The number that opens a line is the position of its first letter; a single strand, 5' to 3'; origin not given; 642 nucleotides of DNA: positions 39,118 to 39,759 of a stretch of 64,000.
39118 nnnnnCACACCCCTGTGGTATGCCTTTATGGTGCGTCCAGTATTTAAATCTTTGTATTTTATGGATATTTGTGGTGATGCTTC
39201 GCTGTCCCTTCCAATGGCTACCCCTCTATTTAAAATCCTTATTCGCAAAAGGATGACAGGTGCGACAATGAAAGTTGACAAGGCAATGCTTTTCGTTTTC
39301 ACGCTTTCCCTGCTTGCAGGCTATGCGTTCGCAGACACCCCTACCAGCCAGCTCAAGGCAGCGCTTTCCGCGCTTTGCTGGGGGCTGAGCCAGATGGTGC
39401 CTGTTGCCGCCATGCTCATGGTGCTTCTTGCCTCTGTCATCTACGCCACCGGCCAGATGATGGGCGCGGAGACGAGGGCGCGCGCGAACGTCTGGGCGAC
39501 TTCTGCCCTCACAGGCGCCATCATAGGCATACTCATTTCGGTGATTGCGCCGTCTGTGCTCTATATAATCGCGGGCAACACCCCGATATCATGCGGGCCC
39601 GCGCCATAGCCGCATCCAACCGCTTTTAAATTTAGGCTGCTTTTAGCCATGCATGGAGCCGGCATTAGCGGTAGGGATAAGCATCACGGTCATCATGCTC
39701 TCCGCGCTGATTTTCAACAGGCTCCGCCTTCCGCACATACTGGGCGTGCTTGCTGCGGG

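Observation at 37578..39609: Surface protein with 39-bp tandem coding repeats and a histone-H1-like cytoplasmic tail, divergently paired with a pilin-like two-TM secreted protein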

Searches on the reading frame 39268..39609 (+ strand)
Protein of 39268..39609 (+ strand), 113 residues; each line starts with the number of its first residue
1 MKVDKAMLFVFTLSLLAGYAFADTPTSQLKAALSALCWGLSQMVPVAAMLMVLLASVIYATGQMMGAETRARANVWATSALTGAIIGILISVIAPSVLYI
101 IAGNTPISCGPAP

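Call 6: search_protein_families(library=pfam, proteins=[window:39268-39609:+], max_evalue=0.1)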
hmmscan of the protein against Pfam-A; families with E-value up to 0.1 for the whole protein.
window:39268-39609:+ (113 aa): 4 families
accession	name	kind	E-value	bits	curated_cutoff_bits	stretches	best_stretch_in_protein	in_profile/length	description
PF04956.18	TrbC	-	0.017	15.7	27.9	1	6-97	14-94/98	TrbC/VIRB2 pilin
PF12769.12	PNTB_4TM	-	0.035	15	26.2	1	7-77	1-71/85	4TM region of pyridine nucleotide transhydrogenase, mitoch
PF18895.5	T4SS_pilin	-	0.095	13.2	26.6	1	31-97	7-67/71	Type IV secretion system pilin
PF04846.18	Herpes_pp38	-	0.099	13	26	0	46-89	15-59/63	Herpesvirus pp38 phosphoprotein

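Call 9: find_homologous_proteins(query=window:39268-39609:+)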
Query window:39268-39609:+ (113 aa): 517 proteins with E <= 0.001 among 565 candidates; the best 120 are listed.
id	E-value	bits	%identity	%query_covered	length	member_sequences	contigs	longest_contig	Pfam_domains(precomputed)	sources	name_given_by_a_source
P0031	1.2e-62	226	100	100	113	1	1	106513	-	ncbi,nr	ncbi:MAG: hypothetical protein NTX79_08515 [Candidatus Micrarchaeota archaeon]|nr:hypothetical prote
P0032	5.1e-47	176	85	96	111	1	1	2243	-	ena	-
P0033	6.0e-47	176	81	99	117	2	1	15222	-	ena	-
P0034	2.1e-46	174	83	96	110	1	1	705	-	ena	-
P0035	3.2e-46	174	85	96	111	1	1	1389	-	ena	-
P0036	5.7e-46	173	83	97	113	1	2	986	-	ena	-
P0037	1.6e-45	171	84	96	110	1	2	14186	-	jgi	-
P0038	1.7e-45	171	86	96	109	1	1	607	-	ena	-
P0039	2.0e-45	171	84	96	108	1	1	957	-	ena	-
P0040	3.1e-45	170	83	97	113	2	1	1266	-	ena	-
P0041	4.3e-45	170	84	96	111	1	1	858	-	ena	-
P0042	5.9e-45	170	84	97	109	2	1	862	-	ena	-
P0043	6.6e-45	169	80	96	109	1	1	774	-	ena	-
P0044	1.6e-44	168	85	96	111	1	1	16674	-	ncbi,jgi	ncbi:MAG: hypothetical protein WC717_03625 [Candidatus Micrarchaeia archaeon]|jgi:ABC-type anion tra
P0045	1.7e-44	168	83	96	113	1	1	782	-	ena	-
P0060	1.9e-42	162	82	97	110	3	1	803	PF18895.6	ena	-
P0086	6.1e-36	141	70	94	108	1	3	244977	PF04956.19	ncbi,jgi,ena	-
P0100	2.5e-33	132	68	96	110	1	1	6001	PF04956.19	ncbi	-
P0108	2.7e-32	129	66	92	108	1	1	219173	-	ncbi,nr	ncbi:MAG: hypothetical protein N3F07_01080 [Candidatus Micrarchaeota archaeon]|nr:hypothetical prote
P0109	3.6e-32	129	66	93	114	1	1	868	PF04956.19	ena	-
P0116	9.4e-32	127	73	81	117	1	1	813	PF04956.19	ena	-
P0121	3.8e-31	125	71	80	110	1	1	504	PF04956.19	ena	-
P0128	8.0e-31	124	79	71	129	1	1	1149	PF04956.19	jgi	jgi:hypothetical protein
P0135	2.2e-30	123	71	84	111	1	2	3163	PF04956.19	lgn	-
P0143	3.7e-30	122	68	91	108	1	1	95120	PF04956.19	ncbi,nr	ncbi:MAG: hypothetical protein N3G22_00050 [Candidatus Micrarchaeota archaeon]|nr:hypothetical prote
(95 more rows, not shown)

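Call 14: find_encoding_contigs(protein=P0086, flank=7000, max_places=1)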
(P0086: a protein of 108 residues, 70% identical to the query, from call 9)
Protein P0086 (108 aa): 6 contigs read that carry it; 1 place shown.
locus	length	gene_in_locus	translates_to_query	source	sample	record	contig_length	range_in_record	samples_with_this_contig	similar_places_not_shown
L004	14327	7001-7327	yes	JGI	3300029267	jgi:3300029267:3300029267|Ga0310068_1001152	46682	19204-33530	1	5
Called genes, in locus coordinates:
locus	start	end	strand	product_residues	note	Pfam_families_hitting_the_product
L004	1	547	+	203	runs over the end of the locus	PF07669:Eco57I (weak), PF10294:Methyltransf_16 (weak), PF13489:Methyltransf_23 (weak), PF05175:MTS, PF06325:PrmA, PF13649:Methyltransf_25, PF13847:Methyltransf_31, PF08242:Methyltransf_12, +2 more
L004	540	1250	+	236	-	PF00588:SpoU_methylase, PF09936:Methyltrn_RNA_4 (weak)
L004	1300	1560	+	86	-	PF18916:Lycopene_cyc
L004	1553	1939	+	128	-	-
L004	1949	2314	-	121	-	PF04472:SepF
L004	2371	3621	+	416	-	PF00931:NB-ARC (weak), PF01637:ATPase_2, PF13191:AAA_16 (weak), PF13401:AAA_22, PF00004:AAA (weak), PF22606:Cdc6-ORC-like_ATPase_lid (weak), PF22703:Cdc6_lid, PF09079:WHD_Cdc6, +2 more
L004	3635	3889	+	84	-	PF03083:MtN3_slv, PF04193:PQ-loop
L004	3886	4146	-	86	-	-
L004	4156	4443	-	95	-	PF08827:DUF1805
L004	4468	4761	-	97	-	PF01283:Ribosomal_S26e (weak)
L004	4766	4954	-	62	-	PF06093:Spt4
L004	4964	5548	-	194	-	PF03876:SHS2_Rpb7-N, PF00575:S1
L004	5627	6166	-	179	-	PF00753:Lactamase_B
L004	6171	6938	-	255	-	PF05670:NFACT-R_1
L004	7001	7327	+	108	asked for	PF04956:TrbC (weak)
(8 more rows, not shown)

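Call 15: find_encoding_contigs(protein=P0108, flank=7000, max_places=1)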
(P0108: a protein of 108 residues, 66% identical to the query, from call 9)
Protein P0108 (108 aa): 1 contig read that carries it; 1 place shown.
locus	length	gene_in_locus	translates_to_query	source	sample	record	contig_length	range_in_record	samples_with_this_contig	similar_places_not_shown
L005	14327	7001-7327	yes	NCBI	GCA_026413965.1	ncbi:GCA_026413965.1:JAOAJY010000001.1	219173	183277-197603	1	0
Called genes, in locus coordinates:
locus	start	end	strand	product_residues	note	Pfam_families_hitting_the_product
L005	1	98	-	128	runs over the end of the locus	PF01592:NifU_N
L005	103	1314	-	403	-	PF00266:Aminotran_5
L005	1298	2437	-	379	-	PF01458:SUFBD_core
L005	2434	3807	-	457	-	PF19295:SufBD_N, PF01458:SUFBD_core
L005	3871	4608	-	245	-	PF02463:SMC_N, PF00005:ABC_tran, PF13555:AAA_29 (faint), PF13304:AAA_21 (faint)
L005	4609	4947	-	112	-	-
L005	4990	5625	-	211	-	PF22175:Ogg-HhH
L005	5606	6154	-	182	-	PF00753:Lactamase_B, PF19583:ODP (faint)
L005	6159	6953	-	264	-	PF05670:NFACT-R_1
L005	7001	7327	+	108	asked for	-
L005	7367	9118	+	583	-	PF00999:Na_H_Exchanger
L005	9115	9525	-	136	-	-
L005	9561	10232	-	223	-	PF13483:Lactamase_B_3, PF12706:Lactamase_B_2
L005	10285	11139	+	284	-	-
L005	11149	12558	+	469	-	PF01409:tRNA-synt_2d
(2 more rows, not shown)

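Call 16: find_encoding_contigs(protein=P0143, flank=7000, max_places=1)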
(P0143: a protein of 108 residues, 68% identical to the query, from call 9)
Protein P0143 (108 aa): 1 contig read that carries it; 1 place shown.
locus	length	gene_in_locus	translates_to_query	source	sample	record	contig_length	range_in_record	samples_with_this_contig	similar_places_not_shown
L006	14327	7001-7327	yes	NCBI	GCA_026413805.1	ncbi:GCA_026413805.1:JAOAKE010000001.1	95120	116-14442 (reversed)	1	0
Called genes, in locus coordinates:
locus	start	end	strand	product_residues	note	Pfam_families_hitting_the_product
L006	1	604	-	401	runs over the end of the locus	PF00266:Aminotran_5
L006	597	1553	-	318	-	PF01458:SUFBD_core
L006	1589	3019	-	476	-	PF19295:SufBD_N, PF01458:SUFBD_core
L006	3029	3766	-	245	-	PF02463:SMC_N (faint), PF00005:ABC_tran, PF13304:AAA_21 (faint)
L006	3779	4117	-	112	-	-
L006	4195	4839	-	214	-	-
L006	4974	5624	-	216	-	PF22175:Ogg-HhH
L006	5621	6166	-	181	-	PF00753:Lactamase_B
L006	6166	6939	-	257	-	PF05670:NFACT-R_1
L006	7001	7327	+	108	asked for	PF04956:TrbC (weak)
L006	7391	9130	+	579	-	PF00999:Na_H_Exchanger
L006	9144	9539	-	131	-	-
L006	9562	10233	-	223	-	PF13483:Lactamase_B_3, PF12706:Lactamase_B_2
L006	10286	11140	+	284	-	-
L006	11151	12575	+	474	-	PF01409:tRNA-synt_2d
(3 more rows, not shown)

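Call 20: find_related_loci(query=A2, collection=genome_contigs, flank=5000)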
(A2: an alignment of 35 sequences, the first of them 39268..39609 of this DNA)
Query A2 (113 aa) in genome_contigs; peptide patterns used: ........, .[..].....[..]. (x = any residue, [..] = any of these).
89 stretches matched a pattern; 64 encode a relative of the query (tblastn E <= 1e-3); 62 distinct loci.
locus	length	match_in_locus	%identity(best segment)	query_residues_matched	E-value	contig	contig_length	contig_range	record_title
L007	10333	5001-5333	85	1-109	2e-51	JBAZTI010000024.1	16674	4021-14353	MAG: Candidatus Micrarchaeia archaeon isolate SO_2017_GW1_2 NODE_12966_length_16674_cov_1.446244_OW334_2017, whole genom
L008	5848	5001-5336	78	1-111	4e-49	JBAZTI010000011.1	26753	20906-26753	MAG: Candidatus Micrarchaeia archaeon isolate SO_2017_GW1_2 NODE_7473_length_26753_cov_1.005483_OW334_2017, whole genome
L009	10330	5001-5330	75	1-109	1e-48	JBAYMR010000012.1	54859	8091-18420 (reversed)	MAG: Candidatus Micrarchaeia archaeon isolate SO_2016_LW1_44 scaffold00364_LW64-88_2016, whole genome shotgun sequence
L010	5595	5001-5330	76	1-109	3e-48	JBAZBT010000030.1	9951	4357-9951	MAG: Candidatus Micrarchaeia archaeon isolate SO_2017_GW1_119 NODE_25334_length_9951_cov_0.864414_OW334_2017, whole geno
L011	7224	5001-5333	75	1-109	2e-46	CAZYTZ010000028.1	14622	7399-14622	MAG TPA_asm: Candidatus Micrarchaeota archaeon isolate SRP178699_co1_434 genome assembly, contig: NODE_5349_length_14622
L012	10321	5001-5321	85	1-109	1e-44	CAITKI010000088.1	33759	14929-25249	uncultured Candidatus Micrarchaeota archaeon isolate AM-lipid-02-D9_bin-1051 genome assembly, contig: bin-1051:088/154,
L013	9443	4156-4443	78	13-109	1e-43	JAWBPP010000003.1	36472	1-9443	MAG: Candidatus Anstonellaceae archaeon isolate HNT-4_202101_bins_86 HNT-4_202101_bins_86_scaffold_3, whole genome shotg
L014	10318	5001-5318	70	4-109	5e-42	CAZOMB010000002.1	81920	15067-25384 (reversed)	MAG TPA_asm: Candidatus Micrarchaeota archaeon isolate binchicken_co334_127 genome assembly, contig: NODE_392_length_819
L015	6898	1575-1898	70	4-112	2e-39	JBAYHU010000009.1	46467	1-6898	MAG: Candidatus Micrarchaeia archaeon isolate SO_2016_GW1_157 scaffold01475_OW334_2016, whole genome shotgun sequence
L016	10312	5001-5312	66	1-104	2e-38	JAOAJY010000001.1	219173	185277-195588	MAG: Candidatus Micrarchaeota archaeon isolate SKW29 NODE_1_length_219173_cov_8.229023, whole genome shotgun sequence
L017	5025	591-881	73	13-110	4e-38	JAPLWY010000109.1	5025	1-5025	MAG: Candidatus Micrarchaeota archaeon isolate LacPavin_0419_WC90_MAG_52_6 LacPavin_0419_WC90_scaffold_473482, whole gen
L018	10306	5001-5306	68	7-111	4e-37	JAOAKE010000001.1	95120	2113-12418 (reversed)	MAG: Candidatus Micrarchaeota archaeon isolate SKW311 NODE_1_length_95120_cov_5.059468, whole genome shotgun sequence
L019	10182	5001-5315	63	1-105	6e-37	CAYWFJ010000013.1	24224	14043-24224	MAG TPA_asm: Candidatus Micrarchaeota archaeon isolate SRP263991_co4_496 genome assembly, contig: NODE_2641_length_24224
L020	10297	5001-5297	67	9-109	1e-36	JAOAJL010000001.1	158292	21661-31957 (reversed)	MAG: Candidatus Micrarchaeota archaeon isolate SKW198 NODE_1_length_158292_cov_5.557943, whole genome shotgun sequence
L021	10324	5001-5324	62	1-109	1e-35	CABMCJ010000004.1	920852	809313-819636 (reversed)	uncultured archaeon isolate LFW-35 genome assembly, contig: LFW35_4, whole genome shotgun sequence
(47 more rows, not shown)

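Call 33: search_protein_families(library=pfam, alignment_id=A2, max_evalue=0.05)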
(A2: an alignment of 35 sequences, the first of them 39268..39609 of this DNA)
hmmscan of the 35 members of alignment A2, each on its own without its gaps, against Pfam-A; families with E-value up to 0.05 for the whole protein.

A. member 1, window:39268-39609:+ (113 aa): 2 families
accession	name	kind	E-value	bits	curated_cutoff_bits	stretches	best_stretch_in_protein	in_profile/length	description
PF04956.18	TrbC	-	0.017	15.7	27.9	1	6-97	14-94/98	TrbC/VIRB2 pilin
PF12769.12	PNTB_4TM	-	0.035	15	26.2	0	7-77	1-71/85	4TM region of pyridine nucleotide transhydrogenase, mitoch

B. families by the number of members that match (of 35 scanned): 16 families
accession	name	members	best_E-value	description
PF18895.5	T4SS_pilin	31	0.00016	Type IV secretion system pilin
PF04956.18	TrbC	23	5.1e-07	TrbC/VIRB2 pilin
PF04846.18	Herpes_pp38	16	0.0041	Herpesvirus pp38 phosphoprotein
PF02322.20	Cyt_bd_oxida_II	10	0.00091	Cytochrome bd terminal oxidase subunit II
PF04893.22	Yip1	8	0.0032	Yip1 domain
PF19607.4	DUF6112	6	0.0052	Family of unknown function (DUF6112)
PF01027.25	Bax1-I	3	0.013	Inhibitor of apoptosis-promoting Bax1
PF20130.4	DUF6520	2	0.021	Family of unknown function (DUF6520)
PF10745.14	DUF2530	2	0.022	Protein of unknown function (DUF2530)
PF03606.21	DcuC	1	0.0036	C4-dicarboxylate anaerobic carrier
PF10066.14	DUF2304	1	0.021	Uncharacterized conserved protein (DUF2304)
PF07114.16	TMEM126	1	0.028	Transmembrane protein 126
PF00507.24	Oxidored_q4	1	0.033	NADH-ubiquinone/plastoquinone oxidoreductase, chain 3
PF12769.12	PNTB_4TM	1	0.035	4TM region of pyridine nucleotide transhydrogenase, mitoch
PF06664.17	WLS-like_TM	1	0.036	Wntless-like, transmembrane domain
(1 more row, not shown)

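Call 34: search_solved_structures(query=A2, max_evalue=10, show_alignments=2)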
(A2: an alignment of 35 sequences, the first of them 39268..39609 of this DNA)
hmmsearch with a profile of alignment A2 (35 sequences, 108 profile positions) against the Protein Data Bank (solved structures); distinct sequences matched with E-value up to 10: 5.
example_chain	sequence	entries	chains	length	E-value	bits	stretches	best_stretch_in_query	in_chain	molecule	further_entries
8s6h_A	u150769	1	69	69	0.064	16.6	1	27-72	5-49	TrwL protein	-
7ah0_A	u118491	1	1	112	0.1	16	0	54-69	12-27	4D2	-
8ccr_A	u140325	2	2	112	0.62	13.5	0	54-69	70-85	4D2 (mutant T19D)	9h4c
6xrr_J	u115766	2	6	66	0.93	12.9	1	69-95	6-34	RHS repeat protein | Rhs1 protein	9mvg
8qae_A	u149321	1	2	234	7.1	10.1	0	19-44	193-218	sc-apCC-6-SLLA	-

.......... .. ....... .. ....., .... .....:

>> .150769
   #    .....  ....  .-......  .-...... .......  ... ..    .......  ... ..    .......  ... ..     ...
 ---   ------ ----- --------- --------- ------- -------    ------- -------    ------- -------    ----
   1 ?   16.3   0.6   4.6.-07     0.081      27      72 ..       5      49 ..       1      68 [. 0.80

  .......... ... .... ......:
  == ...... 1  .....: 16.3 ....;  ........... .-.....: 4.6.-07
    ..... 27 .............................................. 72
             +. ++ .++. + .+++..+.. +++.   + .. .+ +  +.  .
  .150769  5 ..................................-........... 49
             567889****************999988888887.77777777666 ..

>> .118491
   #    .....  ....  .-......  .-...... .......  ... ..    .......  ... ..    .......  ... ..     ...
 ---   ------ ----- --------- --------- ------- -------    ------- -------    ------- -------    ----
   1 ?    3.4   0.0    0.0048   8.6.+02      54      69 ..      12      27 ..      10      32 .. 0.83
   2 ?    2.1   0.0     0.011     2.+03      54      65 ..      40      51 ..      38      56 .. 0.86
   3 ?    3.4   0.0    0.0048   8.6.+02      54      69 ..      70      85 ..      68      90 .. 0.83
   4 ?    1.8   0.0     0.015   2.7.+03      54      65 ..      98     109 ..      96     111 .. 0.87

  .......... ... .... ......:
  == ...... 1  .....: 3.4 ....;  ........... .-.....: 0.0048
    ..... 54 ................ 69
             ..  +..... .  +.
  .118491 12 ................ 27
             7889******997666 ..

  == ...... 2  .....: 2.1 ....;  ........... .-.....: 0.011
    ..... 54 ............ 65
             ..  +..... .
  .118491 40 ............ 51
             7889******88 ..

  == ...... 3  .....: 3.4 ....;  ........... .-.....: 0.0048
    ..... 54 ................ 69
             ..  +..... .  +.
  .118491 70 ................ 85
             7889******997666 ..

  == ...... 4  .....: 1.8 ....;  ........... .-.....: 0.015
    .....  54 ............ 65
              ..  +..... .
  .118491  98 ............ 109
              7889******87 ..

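Call 36: predict_structure(alignment_id=A2)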
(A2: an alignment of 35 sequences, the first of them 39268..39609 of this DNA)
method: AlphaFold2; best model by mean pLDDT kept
length: 113 residues; sequences in the alignment: 35
mean_pLDDT: 84.6   pTM: 0.57
mean pLDDT of the five models: 84.6, 79.2, 76.4, 70.6, 69.1
residues with pLDDT >= 90: 43; 70-90: 58; 50-70: 12; < 50: 0
segments of 3 or more residues with pLDDT < 50: none
pLDDT, mean of each block of 10 residues (from residue 1): 80 83 71 82 88 94 91 94 92 85 77 59
secondary structure, 60 per line:
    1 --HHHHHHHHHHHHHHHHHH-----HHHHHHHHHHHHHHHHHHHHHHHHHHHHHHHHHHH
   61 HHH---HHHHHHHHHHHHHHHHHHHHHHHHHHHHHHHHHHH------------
elements in order: H3-20 H26-63 H67-101

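Call 39: fold_search(model_id=the predicted structure, library=pdb)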
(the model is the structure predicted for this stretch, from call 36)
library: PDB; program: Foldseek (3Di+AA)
matches with E <= 10: 40; with E <= 0.001: 0
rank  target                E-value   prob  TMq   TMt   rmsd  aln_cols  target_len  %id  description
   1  4bpd_A                9.7e-01  0.57  0.41  0.40  19.8       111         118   21  Structure determination of an integral membrane kinase (released 2014-05-07)
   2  9div_B                1.5e+00  0.69  0.49  0.41  14.4       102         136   18  The crystal structure of de novo designed ChuA binding protein C8 (released 2025-05-21)
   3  4bpd_C                1.6e+00  0.63  0.43  0.51  20.2        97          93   21  Structure determination of an integral membrane kinase (released 2014-05-07)
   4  9div_C                1.6e+00  0.63  0.50  0.40  17.0       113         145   17  The crystal structure of de novo designed ChuA binding protein C8 (released 2025-05-21)
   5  5dwk_A                1.6e+00  0.57  0.40  0.46  20.8        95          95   19  Diacylglycerol Kinase solved by multi crystal multi orientation native SAD (released 2016-03-23)
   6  9div_A                2.0e+00  0.51  0.48  0.41  15.1       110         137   17  The crystal structure of de novo designed ChuA binding protein C8 (released 2025-05-21)
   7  9div_F                2.0e+00  0.47  0.46  0.40  15.0       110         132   17  The crystal structure of de novo designed ChuA binding protein C8 (released 2025-05-21)
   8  3ze4_C                2.0e+00  0.41  0.38  0.45   9.5        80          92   21  Crystal structure of the integral membrane diacylglycerol kinase - wild-type (released 2013-05-22)
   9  5dwk_B                2.1e+00  0.41  0.41  0.42  20.4       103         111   19  Diacylglycerol Kinase solved by multi crystal multi orientation native SAD (released 2016-03-23)
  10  4brr_B                2.1e+00  0.35  0.37  0.42  15.7        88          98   19  Crystal structure of the integral membrane diacylglycerol kinase - delta 7.79 (released 2014-06-18)
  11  3ze3_A                2.1e+00  0.35  0.40  0.39  20.7       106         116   20  Crystal structure of the integral membrane diacylglycerol kinase - delta7 (released 2013-05-22)
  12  3ze3_D                2.2e+00  0.25  0.35  0.37  18.6        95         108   20  Crystal structure of the integral membrane diacylglycerol kinase - delta7 (released 2013-05-22)
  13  9div_E                2.4e+00  0.47  0.50  0.45  14.1       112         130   17  The crystal structure of de novo designed ChuA binding protein C8 (released 2025-05-21)
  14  4brb_A                2.5e+00  0.35  0.41  0.41  20.5       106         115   20  Crystal structure of the integral membrane enzyme DgkA-ref, delta 7 (released 2014-06-18)
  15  4cjz_B                2.5e+00  0.20  0.37  0.35  20.4       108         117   20  Crystal structure of the integral membrane diacylglycerol kinase DgkA- 9.9, delta 4 (released 2015-01-28)
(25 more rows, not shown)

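Call 66: search_protein_families(library=ncbifam, proteins=[window:39268-39609:+], max_evalue=0.1)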
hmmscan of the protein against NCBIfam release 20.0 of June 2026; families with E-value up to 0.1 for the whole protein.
window:39268-39609:+ (113 aa): 1 family
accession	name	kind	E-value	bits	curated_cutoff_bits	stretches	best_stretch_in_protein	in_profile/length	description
NF033899.1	T4SS_pilin_TrwL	exception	0.00077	19.8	100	1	10-73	21-83/103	VirB2 family type IV secretion system major pilin TrwL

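Call 67: search_protein_families(library=padloc, proteins=[window:39268-39609:+], max_evalue=0.1)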
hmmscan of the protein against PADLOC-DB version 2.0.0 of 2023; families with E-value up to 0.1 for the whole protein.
window:39268-39609:+ (113 aa): 0 families

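Call 68: search_dna_similar(query=window:39268-39609:+, collection=plasmids, mode=protein, max_evalue=1, max_rows=15)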
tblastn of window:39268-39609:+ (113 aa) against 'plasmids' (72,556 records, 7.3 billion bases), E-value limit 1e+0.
No match.
